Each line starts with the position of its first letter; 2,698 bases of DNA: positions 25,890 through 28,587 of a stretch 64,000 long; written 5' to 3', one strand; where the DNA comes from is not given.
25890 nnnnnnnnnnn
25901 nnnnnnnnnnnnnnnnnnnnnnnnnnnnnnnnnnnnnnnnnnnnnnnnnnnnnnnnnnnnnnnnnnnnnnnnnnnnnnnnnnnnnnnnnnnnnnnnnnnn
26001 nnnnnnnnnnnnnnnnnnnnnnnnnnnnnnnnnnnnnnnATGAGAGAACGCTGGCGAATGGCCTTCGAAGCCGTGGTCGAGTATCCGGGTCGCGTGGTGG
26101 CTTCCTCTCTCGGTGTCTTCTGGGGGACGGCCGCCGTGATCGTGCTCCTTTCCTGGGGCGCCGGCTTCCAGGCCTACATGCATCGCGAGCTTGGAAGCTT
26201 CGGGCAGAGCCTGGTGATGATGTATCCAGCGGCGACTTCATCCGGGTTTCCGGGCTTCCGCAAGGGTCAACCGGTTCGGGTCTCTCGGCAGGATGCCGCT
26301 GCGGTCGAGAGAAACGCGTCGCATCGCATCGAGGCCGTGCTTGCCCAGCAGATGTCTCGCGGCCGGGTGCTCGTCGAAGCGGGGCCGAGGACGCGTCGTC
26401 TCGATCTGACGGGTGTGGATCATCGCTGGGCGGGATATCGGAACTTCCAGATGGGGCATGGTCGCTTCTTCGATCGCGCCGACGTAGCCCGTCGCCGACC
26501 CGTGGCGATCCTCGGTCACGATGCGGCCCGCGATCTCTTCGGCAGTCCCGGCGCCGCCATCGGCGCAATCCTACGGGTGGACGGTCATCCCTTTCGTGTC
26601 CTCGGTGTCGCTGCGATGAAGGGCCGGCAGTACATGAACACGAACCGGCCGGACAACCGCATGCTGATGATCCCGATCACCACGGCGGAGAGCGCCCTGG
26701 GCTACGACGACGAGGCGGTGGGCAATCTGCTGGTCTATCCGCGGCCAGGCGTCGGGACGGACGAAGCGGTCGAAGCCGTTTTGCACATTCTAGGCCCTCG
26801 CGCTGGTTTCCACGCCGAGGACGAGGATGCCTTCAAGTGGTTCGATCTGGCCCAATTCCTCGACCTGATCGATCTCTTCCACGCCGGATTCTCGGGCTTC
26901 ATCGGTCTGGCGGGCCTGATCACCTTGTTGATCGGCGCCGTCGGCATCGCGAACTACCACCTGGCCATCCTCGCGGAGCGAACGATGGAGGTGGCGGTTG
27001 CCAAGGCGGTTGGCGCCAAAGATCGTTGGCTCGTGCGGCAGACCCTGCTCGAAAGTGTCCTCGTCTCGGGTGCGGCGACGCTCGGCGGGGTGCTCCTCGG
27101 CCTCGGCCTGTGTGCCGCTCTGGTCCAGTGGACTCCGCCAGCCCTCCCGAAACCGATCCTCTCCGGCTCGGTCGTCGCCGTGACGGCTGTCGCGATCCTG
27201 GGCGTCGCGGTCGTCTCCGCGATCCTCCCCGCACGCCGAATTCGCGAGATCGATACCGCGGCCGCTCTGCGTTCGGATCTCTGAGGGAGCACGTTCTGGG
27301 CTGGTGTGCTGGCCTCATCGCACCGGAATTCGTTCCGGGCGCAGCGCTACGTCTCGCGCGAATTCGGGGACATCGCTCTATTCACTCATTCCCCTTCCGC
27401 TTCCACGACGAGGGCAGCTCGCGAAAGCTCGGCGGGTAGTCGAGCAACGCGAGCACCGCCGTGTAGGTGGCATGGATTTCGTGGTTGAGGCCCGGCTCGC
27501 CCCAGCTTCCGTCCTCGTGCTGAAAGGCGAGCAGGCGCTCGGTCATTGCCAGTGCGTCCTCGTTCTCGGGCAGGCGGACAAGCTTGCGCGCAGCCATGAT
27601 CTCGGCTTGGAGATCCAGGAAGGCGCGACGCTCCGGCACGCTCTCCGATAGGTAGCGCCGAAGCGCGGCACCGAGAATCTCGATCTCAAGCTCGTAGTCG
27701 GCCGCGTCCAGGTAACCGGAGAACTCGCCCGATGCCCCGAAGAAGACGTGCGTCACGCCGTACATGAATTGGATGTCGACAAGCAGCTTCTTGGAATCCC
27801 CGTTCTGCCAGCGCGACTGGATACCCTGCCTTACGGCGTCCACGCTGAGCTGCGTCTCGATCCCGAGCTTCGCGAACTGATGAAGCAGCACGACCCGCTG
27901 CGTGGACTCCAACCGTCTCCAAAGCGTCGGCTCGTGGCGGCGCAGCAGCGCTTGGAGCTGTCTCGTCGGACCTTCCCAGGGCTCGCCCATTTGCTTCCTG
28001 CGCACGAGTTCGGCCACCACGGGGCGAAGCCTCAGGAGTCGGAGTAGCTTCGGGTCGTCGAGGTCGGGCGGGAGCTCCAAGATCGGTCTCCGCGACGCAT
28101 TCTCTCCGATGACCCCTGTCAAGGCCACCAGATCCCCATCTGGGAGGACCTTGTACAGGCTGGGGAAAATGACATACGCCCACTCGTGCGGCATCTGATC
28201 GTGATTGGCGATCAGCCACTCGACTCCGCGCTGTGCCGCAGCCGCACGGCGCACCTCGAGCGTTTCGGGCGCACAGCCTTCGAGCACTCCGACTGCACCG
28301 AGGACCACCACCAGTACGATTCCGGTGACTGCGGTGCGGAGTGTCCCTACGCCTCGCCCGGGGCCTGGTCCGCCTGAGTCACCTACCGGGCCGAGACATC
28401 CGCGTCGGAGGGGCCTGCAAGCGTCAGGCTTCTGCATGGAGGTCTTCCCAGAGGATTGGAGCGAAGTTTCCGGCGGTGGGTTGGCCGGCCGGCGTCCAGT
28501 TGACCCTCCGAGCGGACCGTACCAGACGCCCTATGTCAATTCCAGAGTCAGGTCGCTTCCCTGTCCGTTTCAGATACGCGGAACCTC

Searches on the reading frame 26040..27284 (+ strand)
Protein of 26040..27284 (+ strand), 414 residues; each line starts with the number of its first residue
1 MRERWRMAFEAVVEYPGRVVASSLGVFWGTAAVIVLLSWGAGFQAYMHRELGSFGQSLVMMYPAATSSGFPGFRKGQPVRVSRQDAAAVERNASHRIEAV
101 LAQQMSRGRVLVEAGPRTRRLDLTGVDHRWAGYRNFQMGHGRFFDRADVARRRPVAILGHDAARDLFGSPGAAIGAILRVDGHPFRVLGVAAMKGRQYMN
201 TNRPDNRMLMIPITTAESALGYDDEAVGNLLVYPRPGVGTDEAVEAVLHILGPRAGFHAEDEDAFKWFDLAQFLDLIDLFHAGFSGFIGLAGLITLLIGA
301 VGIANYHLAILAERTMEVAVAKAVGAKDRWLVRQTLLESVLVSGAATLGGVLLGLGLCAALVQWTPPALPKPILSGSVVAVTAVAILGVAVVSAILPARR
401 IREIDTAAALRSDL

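Call 59: search_protein_families(library=pfam, proteins=[window:26040-27284:+], max_evalue=0.0001)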
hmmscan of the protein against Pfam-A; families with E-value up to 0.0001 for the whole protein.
window:26040-27284:+ (414 aa): 2 families
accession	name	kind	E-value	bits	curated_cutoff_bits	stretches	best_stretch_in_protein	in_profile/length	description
PF12704.14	MacB_PCD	-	1.6e-33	117.2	27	1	23-247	5-204/207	MacB-like periplasmic core domain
PF02687.27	FtsX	-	1.3e-13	51.5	25.5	1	290-404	2-118/120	FtsX-like permease C-terminal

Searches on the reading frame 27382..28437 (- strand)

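Call 59: search_protein_families(library=pfam, proteins=[window:27382-28437:-], max_evalue=0.0001)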
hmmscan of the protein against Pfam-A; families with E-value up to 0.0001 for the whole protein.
window:27382-28437:- (351 aa): 1 family
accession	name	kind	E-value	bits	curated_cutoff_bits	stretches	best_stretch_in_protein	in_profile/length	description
PF21836.2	DUF6895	-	5.1e-05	23.2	23.8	1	154-315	101-254/289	Domain of unknown function (DUF6895)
